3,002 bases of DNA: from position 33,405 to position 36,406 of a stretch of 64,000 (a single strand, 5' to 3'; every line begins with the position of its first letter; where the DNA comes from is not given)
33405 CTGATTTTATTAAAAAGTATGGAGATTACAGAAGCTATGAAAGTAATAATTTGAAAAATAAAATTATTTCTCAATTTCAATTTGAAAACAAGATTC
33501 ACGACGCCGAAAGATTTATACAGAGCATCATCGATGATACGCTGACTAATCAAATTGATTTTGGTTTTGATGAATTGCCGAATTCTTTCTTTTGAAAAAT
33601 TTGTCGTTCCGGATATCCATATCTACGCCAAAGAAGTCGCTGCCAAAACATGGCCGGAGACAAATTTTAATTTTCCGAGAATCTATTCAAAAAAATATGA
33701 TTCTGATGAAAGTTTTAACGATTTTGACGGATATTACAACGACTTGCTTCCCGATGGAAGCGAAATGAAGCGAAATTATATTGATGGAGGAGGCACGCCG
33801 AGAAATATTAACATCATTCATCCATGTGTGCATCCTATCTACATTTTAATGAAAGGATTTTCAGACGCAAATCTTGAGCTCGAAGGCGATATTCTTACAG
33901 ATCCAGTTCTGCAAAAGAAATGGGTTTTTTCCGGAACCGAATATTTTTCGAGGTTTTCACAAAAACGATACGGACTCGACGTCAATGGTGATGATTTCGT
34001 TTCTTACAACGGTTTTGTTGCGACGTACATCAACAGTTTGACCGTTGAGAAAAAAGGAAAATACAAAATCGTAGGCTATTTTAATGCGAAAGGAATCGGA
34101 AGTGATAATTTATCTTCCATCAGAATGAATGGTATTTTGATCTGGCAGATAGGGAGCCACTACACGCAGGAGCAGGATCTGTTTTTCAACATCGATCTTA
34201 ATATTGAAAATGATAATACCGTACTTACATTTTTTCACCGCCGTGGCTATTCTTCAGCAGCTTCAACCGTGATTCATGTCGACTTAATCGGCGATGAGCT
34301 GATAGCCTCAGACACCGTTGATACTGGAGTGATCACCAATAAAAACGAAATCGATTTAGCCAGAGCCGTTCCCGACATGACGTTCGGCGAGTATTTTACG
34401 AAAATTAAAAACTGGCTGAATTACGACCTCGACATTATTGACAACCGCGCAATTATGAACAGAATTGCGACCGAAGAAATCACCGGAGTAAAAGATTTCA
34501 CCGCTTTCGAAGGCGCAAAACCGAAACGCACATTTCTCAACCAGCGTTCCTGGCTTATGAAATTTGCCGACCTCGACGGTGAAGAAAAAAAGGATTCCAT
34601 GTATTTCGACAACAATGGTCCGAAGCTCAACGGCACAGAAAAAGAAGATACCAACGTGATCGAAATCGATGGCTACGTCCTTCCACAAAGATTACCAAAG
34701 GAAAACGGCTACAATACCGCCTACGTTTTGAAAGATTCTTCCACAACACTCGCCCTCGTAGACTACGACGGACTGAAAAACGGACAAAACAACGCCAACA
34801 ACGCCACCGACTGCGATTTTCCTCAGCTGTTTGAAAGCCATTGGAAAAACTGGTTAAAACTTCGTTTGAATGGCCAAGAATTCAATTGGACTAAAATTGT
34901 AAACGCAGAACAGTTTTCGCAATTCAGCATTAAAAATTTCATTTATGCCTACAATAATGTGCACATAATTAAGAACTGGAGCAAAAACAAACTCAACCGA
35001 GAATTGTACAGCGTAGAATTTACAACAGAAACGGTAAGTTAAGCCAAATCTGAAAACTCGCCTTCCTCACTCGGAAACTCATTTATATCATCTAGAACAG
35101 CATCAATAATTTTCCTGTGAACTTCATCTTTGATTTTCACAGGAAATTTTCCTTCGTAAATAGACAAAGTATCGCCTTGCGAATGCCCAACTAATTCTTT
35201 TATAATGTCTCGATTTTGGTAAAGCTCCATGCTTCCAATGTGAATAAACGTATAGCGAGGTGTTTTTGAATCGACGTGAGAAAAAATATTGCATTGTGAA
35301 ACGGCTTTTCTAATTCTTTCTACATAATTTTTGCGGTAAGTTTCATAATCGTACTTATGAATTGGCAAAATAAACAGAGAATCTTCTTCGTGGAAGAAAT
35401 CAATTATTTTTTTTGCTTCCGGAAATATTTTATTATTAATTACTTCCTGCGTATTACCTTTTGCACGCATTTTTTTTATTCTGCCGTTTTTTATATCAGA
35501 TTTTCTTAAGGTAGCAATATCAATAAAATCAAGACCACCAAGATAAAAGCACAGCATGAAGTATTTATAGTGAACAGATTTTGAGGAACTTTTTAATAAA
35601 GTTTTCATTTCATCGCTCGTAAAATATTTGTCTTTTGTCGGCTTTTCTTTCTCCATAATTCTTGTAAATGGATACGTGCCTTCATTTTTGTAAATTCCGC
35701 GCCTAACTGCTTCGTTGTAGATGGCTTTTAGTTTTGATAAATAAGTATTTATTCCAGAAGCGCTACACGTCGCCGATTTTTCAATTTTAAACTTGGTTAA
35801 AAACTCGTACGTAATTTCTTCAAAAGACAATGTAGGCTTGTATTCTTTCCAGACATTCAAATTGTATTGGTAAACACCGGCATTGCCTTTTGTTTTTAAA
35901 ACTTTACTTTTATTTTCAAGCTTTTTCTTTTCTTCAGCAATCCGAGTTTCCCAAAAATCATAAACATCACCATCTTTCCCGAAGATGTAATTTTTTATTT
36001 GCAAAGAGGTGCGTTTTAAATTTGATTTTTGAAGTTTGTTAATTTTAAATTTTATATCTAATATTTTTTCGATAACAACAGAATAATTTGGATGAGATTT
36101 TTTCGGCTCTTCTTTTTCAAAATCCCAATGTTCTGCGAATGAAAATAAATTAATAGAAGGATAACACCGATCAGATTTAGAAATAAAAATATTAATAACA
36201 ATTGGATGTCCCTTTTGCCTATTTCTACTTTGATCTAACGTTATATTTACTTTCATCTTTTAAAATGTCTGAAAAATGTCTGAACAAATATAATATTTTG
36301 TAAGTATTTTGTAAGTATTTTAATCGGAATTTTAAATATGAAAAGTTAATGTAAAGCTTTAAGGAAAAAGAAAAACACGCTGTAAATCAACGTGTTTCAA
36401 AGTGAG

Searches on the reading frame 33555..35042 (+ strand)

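Call 13: search_protein_families(library=phrogs, proteins=[window:33555-35042:+], max_evalue=0.001)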
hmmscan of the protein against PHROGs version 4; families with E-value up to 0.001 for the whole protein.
window:33555-35042:+ (495 aa): 1 family
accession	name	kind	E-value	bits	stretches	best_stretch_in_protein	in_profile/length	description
phrog_19879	-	unknown function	1.2e-46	160.4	2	257-493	399-636/638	-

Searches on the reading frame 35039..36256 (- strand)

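Call 13: search_protein_families(library=phrogs, proteins=[window:35039-36256:-], max_evalue=0.001)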
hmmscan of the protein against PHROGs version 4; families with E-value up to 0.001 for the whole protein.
window:35039-36256:- (405 aa): 2 families
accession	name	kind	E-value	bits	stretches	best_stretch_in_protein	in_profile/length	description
phrog_1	-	integration and excision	3.3e-21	77.2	1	110-368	177-433/611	integrase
phrog_216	-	integration and excision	5.6e-09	36.5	1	166-373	12-227/301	integrase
